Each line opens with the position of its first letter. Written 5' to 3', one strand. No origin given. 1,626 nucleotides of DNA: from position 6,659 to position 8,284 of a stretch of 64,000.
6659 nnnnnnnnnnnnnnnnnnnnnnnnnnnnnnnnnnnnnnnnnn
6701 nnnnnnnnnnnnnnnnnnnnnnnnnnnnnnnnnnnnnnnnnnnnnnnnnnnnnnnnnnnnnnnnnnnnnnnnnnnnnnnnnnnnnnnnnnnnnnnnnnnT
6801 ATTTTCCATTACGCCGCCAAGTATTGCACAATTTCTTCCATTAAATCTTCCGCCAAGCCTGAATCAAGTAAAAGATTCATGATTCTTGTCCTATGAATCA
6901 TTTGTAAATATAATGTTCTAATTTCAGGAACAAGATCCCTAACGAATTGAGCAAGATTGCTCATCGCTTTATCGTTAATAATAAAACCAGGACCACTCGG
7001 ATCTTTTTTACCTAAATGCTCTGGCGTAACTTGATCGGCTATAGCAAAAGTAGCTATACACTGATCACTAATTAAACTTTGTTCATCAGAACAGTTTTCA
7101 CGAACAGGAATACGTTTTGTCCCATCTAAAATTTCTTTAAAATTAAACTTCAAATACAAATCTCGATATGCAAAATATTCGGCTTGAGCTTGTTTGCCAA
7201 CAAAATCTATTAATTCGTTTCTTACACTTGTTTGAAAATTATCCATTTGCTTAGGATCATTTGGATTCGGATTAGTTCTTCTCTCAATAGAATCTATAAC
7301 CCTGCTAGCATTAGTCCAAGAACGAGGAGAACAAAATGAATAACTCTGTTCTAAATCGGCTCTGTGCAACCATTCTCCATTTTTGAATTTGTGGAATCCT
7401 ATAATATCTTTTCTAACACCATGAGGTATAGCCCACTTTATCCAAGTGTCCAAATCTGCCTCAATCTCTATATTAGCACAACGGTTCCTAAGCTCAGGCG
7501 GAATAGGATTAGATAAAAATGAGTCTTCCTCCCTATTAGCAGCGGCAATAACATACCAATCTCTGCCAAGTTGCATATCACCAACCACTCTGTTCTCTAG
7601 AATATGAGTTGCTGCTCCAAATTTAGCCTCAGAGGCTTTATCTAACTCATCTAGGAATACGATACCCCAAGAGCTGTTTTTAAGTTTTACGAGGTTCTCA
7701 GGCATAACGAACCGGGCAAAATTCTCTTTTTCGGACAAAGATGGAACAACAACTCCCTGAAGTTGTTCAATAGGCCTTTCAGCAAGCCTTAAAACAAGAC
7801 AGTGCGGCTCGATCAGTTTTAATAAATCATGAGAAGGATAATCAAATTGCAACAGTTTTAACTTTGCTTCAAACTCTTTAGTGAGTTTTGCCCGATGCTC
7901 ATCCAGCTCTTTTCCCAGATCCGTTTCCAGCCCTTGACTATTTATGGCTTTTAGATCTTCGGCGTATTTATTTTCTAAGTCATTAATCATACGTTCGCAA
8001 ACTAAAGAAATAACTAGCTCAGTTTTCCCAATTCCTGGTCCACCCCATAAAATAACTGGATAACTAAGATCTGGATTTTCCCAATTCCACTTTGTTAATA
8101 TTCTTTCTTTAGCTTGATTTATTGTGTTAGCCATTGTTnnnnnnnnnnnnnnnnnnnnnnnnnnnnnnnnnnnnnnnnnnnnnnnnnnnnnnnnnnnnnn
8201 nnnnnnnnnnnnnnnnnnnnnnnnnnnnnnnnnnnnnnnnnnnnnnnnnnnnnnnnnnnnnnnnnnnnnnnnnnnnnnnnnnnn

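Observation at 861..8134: SPFH-flotillin/NfeD pair immediately followed by a vWA-metallopeptidase/MoxR AAA+ pair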

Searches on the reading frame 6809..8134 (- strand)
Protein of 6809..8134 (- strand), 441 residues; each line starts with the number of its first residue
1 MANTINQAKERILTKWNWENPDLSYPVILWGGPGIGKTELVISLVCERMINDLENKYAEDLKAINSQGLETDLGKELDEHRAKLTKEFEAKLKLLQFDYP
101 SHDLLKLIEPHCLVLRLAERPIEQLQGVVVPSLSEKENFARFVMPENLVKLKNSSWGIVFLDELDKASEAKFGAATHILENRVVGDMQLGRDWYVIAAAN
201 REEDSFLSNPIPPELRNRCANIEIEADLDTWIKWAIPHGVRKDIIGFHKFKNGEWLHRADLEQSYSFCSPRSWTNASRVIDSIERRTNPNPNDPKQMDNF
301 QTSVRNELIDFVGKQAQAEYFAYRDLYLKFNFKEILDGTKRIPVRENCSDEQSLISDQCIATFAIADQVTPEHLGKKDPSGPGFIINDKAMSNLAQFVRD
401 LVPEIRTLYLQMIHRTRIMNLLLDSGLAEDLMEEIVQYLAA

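Call 3: search_protein_families(library=pfam, proteins=[window:6809-8134:-], max_evalue=0.1)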
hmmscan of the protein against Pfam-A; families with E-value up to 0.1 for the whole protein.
window:6809-8134:- (441 aa): 5 families
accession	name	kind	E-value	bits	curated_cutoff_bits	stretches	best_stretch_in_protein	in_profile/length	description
PF07728.20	AAA_5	-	1.9e-05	25.2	22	1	155-219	66-139/139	AAA domain (dynein-related subfamily)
PF00004.35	AAA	-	4.9e-05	24.2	21.2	0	152-221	54-125/131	ATPase family associated with various cellular activities (AAA)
PF06530.18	Phage_antitermQ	-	0.056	13.8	26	0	332-367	31-64/118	Phage antitermination protein Q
PF13481.12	AAA_25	-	0.073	13.1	27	0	15-47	23-56/195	AAA domain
PF13191.12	AAA_16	-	0.085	13.8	32.6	0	27-171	27-148/167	AAA ATPase domain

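Call 4: search_protein_families(library=phrogs, proteins=[window:6809-8134:-], max_evalue=0.01)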
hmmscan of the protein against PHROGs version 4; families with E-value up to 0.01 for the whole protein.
window:6809-8134:- (441 aa): 3 families
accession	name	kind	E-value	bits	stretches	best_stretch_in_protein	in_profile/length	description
phrog_1297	-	other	5.6e-43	148.3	1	26-417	27-332/356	ATPase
phrog_16335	-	other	4.9e-06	26.9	1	152-233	96-176/267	ATPase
phrog_249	-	moron, auxiliary metabolic gene and host takeover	0.003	17.9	0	23-47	126-149/380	porphyrin biosynthesis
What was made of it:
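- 6809..8134 (-): N4 gp24-like MoxR-class AAA+ ATPase, 441 aa. It has Walker A GPGIGKT, Walker B FLDELD and a long helical hairpin insert after Walker A. Pfam AAA_5 1.9e-5 (call 3). phrog_1297 5.6e-43 (call 4).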

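Call 14: search_protein_families(library=padloc, proteins=[window:6809-8134:-], max_evalue=0.01)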
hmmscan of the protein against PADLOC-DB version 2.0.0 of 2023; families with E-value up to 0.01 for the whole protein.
window:6809-8134:- (441 aa): 2 families
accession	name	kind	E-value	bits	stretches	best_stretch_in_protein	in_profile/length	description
PDLC04606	PDC-M37B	-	0.00048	17.4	1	149-219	238-311/390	-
PDLC04605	PDC-M37B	-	0.0072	13.4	0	149-218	368-440/518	-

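Call 22: search_solved_structures(query=window:6809-8134:-, max_evalue=0.01)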
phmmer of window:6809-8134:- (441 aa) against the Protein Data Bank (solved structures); distinct sequences matched with E-value up to 0.01: 0.

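Call 28: search_protein_families(library=ncbifam, proteins=[window:6809-8134:-], max_evalue=0.01)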
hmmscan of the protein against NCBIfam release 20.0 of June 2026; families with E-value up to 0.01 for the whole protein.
window:6809-8134:- (441 aa): 0 families

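Call 41: find_related_loci(query=window:6809-8134:-, collection=viral_contigs, flank=10000)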
Query window:6809-8134:- (441 aa) in viral_contigs; peptide patterns used: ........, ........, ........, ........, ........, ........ (x = any residue, [..] = any of these).
25 stretches matched a pattern; 1 encode a relative of the query (tblastn E <= 1e-3); 1 distinct loci.
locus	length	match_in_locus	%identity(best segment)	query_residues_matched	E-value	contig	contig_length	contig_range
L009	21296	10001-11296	68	3-441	0e+0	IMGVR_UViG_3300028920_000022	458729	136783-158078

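Call 45: search_dna_similar(query=window:6809-8134:-, collection=phages, mode=protein, max_rows=25, rows=spread)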
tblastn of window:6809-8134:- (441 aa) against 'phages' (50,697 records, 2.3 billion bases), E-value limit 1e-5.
Records with a match: 551; places in all: 551; records where one place covers at least 80% of the query: 0.
Best place of each record, by identity: <60% 551.
By first word of the organism name: Escherichia 156; Vibrio 75; Klebsiella 57; Pseudomonas 46; Erwinia 31; Salmonella 30; Pectobacterium 26; Cronobacter 17; Campylobacter 16; Enterobacter 10; and 29 more.
By host as written in the record: - 91; Escherichia coli 51; Klebsiella pneumoniae 28; Pseudomonas aeruginosa 15; Campylobacter jejuni 15; Cronobacter sakazakii 13; Escherichia coli K-12 12; Escherichia coli K-12 MG1655 12; and 151 more.
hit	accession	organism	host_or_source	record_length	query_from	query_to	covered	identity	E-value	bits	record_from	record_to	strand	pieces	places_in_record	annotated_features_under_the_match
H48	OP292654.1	Xanthomonas phage XbC2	Xanthomonas vesicatoria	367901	27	369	78%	25.2%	6e-9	64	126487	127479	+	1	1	ATPase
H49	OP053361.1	Cyanophage S-TIM61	Synechococcus sp. CC9605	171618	115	361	56%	29.8%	6e-19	96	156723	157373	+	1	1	MoxR-like ATPase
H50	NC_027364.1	Escherichia phage PBECO4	Escherichia coli O157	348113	27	287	59%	25.7%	1e-7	60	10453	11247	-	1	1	ATPase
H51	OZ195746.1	Vibrio phage D499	Seawater and oysters mix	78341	28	280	57%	26.0%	3e-6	56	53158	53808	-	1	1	ATPase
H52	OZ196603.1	Vibrio phage K482 g1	Seawater and oysters mix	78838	28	280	57%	26.0%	3e-6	56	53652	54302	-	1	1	ATPase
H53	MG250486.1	Raoultella phage Ro1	Raoultella ornithinolytica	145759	115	343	52%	26.5%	2e-8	63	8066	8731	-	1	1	ATPase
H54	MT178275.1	Klebsiella phage KpS8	Klebsiella pneumoniae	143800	115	343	52%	26.1%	4e-8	62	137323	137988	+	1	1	ATPase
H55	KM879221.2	Delftia phage RG-2014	Delftia tsuruhatensis ARB-1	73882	116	360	56%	22.2%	1e-10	70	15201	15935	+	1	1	hypothetical protein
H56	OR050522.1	Salmonella phage SP154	Salmonella enterica subsp. enterica ...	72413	158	346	43%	26.7%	9e-11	70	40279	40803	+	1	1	hypothetical protein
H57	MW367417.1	Pectobacterium phage PcCB7V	Pectobacterium sp. 7V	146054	115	284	39%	28.7%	9e-12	74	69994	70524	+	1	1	ATPase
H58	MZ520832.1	Salmonella phage SSBI34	Salmonella enterica subsp. enterica ...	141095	115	280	38%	28.3%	1e-10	70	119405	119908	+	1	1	ribosomal protein uS19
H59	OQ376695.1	Escherichia phage YP-6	Escherichia coli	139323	115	280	38%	27.2%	6e-8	61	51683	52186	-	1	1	MoxR ATPase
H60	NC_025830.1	Escherichia phage Av-05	Escherichia coli O157:H7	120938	115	284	39%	26.0%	3e-6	56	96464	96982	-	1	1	ATPase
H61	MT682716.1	Escherichia phage vB_EcoM_Gotham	-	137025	115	280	38%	26.6%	1e-7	61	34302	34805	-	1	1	hypothetical protein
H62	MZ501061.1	Escherichia phage EduardKellenberger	Escherichia coli K-12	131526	115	280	38%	26.6%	1e-7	60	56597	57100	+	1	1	ATPase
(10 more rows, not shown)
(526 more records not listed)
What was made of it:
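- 6809..8134 (-): 551 phage records (call 45).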

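Call 46: get_annotated_region(hit=H50, flank=8000)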
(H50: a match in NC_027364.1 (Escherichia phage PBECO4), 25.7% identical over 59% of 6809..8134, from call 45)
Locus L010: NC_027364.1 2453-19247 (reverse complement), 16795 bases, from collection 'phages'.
description: Escherichia phage PBECO 4, complete genome.
organism: Escherichia phage PBECO4 (NCBI taxid 1273738)
taxonomy: Viruses; Duplodnaviria; Heunggongvirae; Uroviricota; Caudoviricetes; Asteriusvirus; Asteriusvirus PBECO4
host: Escherichia coli O157; source: river; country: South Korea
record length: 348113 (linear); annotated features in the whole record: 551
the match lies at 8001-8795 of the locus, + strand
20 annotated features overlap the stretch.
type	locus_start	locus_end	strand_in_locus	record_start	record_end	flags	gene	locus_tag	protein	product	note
CDS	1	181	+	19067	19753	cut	-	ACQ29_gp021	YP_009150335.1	tail tube protein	-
CDS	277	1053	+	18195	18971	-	-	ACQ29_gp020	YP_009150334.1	tail tube protein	-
CDS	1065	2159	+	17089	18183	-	-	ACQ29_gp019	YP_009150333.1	tail tube protein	-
CDS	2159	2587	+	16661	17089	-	-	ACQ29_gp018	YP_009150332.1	head closure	-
CDS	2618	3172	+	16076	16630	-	-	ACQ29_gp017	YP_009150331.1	hypothetical protein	-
CDS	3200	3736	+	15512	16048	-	-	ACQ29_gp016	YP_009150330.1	virion structural protein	-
CDS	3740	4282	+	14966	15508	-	-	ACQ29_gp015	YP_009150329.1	Hsp70 heat shock protein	-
CDS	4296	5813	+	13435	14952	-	-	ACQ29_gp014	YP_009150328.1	virion structural protein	-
CDS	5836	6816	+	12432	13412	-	-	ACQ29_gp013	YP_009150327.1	virion structural protein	-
CDS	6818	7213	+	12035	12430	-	-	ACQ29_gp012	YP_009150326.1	virion structural protein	-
CDS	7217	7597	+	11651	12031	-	-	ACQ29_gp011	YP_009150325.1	hypothetical protein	-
CDS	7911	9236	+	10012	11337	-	-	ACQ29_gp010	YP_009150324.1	ATPase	-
CDS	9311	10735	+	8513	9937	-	-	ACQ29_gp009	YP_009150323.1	HNH endonuclease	-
CDS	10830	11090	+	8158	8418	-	-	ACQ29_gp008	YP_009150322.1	hypothetical protein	-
CDS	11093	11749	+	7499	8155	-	-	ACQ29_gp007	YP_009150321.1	hypothetical protein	-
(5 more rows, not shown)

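Call 47: get_annotated_region(hit=H48, flank=8000)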
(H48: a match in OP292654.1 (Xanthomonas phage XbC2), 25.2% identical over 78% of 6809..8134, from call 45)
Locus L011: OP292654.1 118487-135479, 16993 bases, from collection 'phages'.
description: Xanthomonas phage XbC2, complete genome.
organism: Xanthomonas phage XbC2 (NCBI taxid 2978503)
taxonomy: Viruses; Duplodnaviria; Heunggongvirae; Uroviricota; Caudoviricetes; Mimasvirus
host: Xanthomonas vesicatoria; source: water from irrigation channel; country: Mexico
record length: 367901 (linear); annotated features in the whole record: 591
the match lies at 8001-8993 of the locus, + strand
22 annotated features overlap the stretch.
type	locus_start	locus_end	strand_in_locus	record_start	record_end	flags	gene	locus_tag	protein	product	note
CDS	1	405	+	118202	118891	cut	-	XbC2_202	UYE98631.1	hypothetical protein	-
CDS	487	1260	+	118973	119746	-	-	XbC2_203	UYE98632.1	hypothetical protein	-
CDS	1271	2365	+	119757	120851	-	-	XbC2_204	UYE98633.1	hypothetical protein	-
CDS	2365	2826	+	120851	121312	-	-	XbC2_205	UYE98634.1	head completion protein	-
CDS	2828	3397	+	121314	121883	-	-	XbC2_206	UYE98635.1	hypothetical protein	-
CDS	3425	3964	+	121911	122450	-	-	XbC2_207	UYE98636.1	structural protein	-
CDS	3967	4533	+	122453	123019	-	-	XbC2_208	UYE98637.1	hypothetical protein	-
CDS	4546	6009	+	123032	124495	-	-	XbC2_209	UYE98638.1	structural protein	-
CDS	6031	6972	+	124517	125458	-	-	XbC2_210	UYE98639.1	structural protein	-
CDS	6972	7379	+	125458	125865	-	-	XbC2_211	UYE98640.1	hypothetical protein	-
CDS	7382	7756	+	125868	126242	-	-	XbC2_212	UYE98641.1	hypothetical protein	-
CDS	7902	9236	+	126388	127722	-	-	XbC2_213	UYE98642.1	ATPase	ATPase [Cronobacter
CDS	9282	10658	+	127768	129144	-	-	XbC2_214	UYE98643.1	hypothetical protein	-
CDS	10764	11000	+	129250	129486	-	-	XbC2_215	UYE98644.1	hypothetical protein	-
CDS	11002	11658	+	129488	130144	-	-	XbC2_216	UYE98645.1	hypothetical protein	-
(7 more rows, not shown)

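Call 59: search_protein_families(library=pfam, proteins=[L009:18721-19035:+, L009:19035-19364:+, L009:19361-19969:+, L009:19911-21038:+], max_evalue=1)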
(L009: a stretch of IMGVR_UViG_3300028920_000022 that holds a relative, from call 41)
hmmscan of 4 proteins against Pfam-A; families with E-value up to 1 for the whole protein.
L009:18721-19035:+ (104 aa): 1 family
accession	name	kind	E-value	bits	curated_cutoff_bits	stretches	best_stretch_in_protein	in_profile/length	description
PF24154.1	Tis1_ImmP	-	0.15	12.6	27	0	81-103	14-36/74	Tis1 immunity protein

L009:19035-19364:+ (109 aa): 2 families
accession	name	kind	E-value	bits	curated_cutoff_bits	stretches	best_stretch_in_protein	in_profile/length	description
PF10166.14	DUF2368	-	0.063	13.4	25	1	9-62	49-100/134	Uncharacterised conserved protein (DUF2368)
PF03134.24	TB2_DP1_HVA22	-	0.5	10.8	27.2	0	8-55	12-56/77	TB2/DP1, HVA22 family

L009:19361-19969:+ (202 aa): 1 family
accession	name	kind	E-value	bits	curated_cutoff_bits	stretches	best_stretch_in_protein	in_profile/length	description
PF09414.15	RNA_ligase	-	1.5e-07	32.2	27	1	17-178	3-170/171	RNA ligase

L009:19911-21038:+ (375 aa): 1 family
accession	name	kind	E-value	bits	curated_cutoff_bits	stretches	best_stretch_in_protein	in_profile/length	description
PF21947.2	Toxin_cobra-type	-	0.2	12.4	25.3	0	128-162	13-47/63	Snake toxin cobra-type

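Call 71: find_homologous_proteins(query=window:6809-8134:-, max_evalue=0.00001)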
Query window:6809-8134:- (441 aa): 57 proteins with E <= 0.00001 among 5995 candidates.
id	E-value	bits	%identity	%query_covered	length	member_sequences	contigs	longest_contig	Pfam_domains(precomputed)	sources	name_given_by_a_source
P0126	0.0e+0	1011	100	100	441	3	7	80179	PF07728.21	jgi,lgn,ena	-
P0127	1.7e-271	919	91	100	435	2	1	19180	PF07728.21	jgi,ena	-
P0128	4.4e-207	706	72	100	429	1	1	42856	PF00004.36,PF07728.21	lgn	-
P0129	8.4e-206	702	72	100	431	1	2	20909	PF00004.36,PF07728.21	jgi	jgi:hypothetical protein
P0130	2.3e-196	671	67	100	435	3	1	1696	PF00004.36,PF07728.21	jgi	jgi:hypothetical protein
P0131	1.5e-195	668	68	100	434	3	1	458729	PF00004.36,PF07728.21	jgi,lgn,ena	-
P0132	6.6e-190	650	66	100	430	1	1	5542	PF07728.21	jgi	-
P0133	2.5e-188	645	65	100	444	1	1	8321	-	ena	-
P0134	3.4e-184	631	65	100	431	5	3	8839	PF00004.36,PF07728.21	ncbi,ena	-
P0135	1.6e-181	622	62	99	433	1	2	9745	-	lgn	-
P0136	7.6e-180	617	62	99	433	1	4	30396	PF07728.21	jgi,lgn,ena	-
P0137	3.0e-177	608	61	99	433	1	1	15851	PF00004.36,PF07728.21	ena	-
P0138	3.6e-177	608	62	99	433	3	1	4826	PF00004.36,PF07728.21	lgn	-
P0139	6.7e-177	607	61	100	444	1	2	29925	PF13173.13,PF00004.36,PF07728.21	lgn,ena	-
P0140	2.2e-175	602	61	99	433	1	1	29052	-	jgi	jgi:hypothetical protein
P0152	3.0e-157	542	55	99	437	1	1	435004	-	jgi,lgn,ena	-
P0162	1.4e-147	510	56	100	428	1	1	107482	PF00004.36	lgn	-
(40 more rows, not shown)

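Call 74: find_encoding_contigs(protein=P0128, flank=10000, max_places=1)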
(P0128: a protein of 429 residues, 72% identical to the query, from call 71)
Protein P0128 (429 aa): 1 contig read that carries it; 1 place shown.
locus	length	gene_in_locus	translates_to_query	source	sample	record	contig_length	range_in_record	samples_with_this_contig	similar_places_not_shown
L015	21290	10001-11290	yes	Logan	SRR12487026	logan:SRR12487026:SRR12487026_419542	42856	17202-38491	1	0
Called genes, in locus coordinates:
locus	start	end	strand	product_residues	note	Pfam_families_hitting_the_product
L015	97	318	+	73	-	-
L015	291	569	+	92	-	-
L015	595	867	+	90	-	-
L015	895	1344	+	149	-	-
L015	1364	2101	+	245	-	PF00149:Metallophos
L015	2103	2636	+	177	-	PF00149:Metallophos (faint), PF12850:Metallophos_2 (weak)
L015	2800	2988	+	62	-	-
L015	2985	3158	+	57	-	-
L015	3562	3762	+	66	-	-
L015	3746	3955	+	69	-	-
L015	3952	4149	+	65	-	-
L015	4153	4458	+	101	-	-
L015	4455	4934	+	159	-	-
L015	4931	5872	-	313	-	-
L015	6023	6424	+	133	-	-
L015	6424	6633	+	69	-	-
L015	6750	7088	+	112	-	PF00216:Bac_DNA_binding (faint)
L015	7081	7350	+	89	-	-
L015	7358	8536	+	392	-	PF09511:RNA_lig_T4_1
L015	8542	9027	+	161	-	-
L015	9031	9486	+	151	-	-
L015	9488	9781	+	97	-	-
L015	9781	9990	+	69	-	-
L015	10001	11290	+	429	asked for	PF00004:AAA (faint), PF07728:AAA_5 (faint)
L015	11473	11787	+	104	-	-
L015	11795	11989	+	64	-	-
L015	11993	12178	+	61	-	-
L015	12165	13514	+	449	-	PF13203:DUF2201_N, PF09967:DUF2201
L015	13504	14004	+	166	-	-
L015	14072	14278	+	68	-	-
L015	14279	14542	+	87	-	-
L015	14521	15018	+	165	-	-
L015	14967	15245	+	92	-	-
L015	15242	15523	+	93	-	-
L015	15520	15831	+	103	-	PF00216:Bac_DNA_binding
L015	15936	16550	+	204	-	-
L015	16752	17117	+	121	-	PF01258:zf-dskA_traR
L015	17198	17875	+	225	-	PF00574:CLP_protease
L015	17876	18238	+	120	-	-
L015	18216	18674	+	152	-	-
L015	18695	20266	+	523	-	-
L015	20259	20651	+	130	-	PF02643:DUF192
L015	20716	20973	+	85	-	-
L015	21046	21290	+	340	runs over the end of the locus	PF01580:FtsK_SpoIIIE, PF01935:DUF87 (weak), PF01580:FtsK_SpoIIIE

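Call 75: find_encoding_contigs(protein=P0152, flank=10000, max_places=1)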
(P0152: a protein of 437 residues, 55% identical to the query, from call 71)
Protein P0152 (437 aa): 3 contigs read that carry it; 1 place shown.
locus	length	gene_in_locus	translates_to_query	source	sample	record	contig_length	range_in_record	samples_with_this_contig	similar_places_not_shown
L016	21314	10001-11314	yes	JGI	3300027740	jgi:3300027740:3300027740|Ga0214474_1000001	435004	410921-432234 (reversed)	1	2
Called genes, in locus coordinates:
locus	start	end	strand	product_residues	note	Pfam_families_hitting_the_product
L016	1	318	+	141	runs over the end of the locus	-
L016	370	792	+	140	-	-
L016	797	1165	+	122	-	-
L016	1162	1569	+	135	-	-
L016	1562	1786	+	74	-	-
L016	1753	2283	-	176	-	-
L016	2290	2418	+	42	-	-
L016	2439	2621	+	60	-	-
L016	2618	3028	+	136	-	-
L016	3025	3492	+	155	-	-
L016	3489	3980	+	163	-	-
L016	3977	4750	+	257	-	PF00149:Metallophos, PF12850:Metallophos_2 (weak)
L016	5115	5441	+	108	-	PF00216:Bac_DNA_binding (faint)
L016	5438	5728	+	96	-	-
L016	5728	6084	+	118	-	-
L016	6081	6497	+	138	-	-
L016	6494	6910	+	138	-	-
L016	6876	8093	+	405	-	PF09511:RNA_lig_T4_1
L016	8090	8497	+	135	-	-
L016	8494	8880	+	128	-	-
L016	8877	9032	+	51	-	-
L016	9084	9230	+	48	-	-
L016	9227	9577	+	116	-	-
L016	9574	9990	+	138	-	-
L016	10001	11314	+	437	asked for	-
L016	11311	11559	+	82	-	-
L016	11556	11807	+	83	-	-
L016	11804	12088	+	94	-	-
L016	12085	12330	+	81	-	-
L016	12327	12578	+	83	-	-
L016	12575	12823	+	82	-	-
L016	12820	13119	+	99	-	-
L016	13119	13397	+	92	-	-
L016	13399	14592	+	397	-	PF13203:DUF2201_N, PF09967:DUF2201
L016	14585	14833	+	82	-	-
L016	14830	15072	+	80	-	-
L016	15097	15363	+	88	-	-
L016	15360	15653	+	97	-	-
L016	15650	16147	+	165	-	-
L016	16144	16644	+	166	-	-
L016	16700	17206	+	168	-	-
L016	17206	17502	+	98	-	-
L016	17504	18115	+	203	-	PF09414:RNA_ligase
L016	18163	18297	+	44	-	-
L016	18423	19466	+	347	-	PF08719:NADAR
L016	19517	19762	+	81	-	PF00216:Bac_DNA_binding (weak)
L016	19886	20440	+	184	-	-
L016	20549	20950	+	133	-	PF01258:zf-dskA_traR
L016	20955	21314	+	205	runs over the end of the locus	PF00574:CLP_protease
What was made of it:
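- A second RNA ligase occupies the SPFH slot in L009 and L016 (calls 59, 75).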

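Call 76: find_encoding_contigs(protein=P0162, flank=10000, max_places=1)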
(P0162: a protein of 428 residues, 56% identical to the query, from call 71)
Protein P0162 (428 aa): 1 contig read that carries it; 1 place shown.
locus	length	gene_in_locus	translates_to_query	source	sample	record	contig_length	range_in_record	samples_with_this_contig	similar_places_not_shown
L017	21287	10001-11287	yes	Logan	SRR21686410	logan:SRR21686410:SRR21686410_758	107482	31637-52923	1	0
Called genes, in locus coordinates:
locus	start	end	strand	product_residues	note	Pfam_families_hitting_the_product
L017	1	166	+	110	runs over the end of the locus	-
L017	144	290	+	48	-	-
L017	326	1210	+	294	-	-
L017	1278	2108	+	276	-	PF04446:Thg1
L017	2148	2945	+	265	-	PF00149:Metallophos, PF12850:Metallophos_2 (weak)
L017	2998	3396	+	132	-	-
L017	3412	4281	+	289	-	PF01073:3Beta_HSD (weak), PF01370:Epimerase, PF04321:RmlD_sub_bind, PF16363:GDP_Man_Dehyd, PF02719:Polysacc_synt_2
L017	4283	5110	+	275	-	PF00889:EF_TS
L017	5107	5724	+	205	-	PF13532:2OG-FeII_Oxy_2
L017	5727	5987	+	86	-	-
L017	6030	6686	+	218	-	-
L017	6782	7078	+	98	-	PF09339:HTH_IclR (weak), PF12802:MarR_2 (weak)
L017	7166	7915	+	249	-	PF00149:Metallophos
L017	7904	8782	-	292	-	-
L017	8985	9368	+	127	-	-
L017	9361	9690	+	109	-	PF00216:Bac_DNA_binding (weak)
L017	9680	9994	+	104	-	-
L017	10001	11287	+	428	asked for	PF00004:AAA (faint)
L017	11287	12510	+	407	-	PF13203:DUF2201_N, PF13519:VWA_2 (faint), PF09967:DUF2201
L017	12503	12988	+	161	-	-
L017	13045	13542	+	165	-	-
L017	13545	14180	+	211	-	PF08719:NADAR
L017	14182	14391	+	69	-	-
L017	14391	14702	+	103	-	PF00216:Bac_DNA_binding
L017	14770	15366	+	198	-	-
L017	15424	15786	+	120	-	PF01258:zf-dskA_traR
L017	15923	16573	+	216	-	PF00574:CLP_protease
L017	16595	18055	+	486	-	-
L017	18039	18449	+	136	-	PF02643:DUF192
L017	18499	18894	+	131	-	-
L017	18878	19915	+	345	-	PF01580:FtsK_SpoIIIE, PF01935:DUF87 (weak), PF01637:ATPase_2 (weak), PF24883:NPHP3_N (faint), PF01580:FtsK_SpoIIIE (weak)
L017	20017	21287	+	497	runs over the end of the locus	-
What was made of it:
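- L017 has the pair without Rnl1 (call 76).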
